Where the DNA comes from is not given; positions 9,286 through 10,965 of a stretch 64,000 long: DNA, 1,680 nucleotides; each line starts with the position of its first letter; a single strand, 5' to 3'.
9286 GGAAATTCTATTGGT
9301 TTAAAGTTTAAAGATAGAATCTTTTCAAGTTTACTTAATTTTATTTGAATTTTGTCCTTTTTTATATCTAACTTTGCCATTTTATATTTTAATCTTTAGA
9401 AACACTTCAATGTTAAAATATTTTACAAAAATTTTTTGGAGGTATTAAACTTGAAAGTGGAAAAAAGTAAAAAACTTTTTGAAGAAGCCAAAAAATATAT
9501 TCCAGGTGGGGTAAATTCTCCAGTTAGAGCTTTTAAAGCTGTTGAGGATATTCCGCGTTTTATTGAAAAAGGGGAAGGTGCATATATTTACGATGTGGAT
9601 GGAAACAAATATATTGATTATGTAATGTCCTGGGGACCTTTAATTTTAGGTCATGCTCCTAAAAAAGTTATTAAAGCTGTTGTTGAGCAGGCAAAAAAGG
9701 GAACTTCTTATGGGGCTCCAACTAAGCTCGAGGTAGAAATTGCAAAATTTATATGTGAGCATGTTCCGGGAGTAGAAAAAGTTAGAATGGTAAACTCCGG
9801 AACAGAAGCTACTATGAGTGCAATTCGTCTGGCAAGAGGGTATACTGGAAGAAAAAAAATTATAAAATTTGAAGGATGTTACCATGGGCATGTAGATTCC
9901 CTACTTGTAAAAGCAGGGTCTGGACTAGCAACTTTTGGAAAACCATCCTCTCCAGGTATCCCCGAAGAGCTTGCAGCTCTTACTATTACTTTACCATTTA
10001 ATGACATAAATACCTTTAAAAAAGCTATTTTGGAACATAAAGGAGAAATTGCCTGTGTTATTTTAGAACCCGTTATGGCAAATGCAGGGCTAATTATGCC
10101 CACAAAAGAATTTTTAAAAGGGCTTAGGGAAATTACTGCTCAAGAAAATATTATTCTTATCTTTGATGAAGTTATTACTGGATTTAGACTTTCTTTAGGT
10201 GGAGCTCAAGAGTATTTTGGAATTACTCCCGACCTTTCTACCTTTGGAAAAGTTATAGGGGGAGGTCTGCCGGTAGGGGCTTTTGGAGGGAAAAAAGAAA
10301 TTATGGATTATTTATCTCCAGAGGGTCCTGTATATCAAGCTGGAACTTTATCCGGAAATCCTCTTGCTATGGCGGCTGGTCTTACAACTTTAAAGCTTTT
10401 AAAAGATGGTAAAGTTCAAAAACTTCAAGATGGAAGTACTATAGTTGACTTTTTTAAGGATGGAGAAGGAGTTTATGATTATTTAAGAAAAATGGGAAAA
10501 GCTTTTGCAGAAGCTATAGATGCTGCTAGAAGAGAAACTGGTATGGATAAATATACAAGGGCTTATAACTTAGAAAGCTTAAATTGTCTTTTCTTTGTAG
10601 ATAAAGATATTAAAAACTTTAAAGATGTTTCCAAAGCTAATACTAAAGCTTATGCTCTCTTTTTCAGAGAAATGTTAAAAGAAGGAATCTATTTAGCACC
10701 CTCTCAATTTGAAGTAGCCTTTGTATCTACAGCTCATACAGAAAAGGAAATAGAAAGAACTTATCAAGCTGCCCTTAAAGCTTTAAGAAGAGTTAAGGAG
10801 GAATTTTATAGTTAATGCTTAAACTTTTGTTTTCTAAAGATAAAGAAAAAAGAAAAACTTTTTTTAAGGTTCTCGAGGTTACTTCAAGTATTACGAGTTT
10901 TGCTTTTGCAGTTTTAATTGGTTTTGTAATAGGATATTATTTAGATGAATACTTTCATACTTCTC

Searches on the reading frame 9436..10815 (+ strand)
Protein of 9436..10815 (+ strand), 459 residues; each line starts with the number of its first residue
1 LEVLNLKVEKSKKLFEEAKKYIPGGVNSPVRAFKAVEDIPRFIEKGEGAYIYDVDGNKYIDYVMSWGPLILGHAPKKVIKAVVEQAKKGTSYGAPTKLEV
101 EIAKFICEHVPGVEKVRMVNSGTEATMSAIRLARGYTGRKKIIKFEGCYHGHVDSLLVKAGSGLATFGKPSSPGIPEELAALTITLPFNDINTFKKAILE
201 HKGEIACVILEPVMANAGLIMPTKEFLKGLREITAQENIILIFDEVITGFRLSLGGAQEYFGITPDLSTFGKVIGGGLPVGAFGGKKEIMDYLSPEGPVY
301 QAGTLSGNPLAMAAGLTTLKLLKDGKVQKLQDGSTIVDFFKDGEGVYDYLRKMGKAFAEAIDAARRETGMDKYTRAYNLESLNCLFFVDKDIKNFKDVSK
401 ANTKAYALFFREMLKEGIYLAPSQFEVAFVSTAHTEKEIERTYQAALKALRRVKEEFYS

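Call 73: find_encoding_contigs(protein=window:9436-10815:+, flank=10000, max_places=1)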
Protein window:9436-10815:+ (459 aa): no gene with exactly this product is on record in the collection.

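Call 77: search_protein_families(library=pfam, proteins=[window:9436-10815:+], max_evalue=0.00001)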
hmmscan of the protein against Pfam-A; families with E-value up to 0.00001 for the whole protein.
window:9436-10815:+ (459 aa): 1 family
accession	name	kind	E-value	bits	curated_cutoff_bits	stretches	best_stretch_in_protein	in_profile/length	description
PF00202.27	Aminotran_3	-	2.2e-74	251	30.5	1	36-329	6-313/403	Aminotransferase class-III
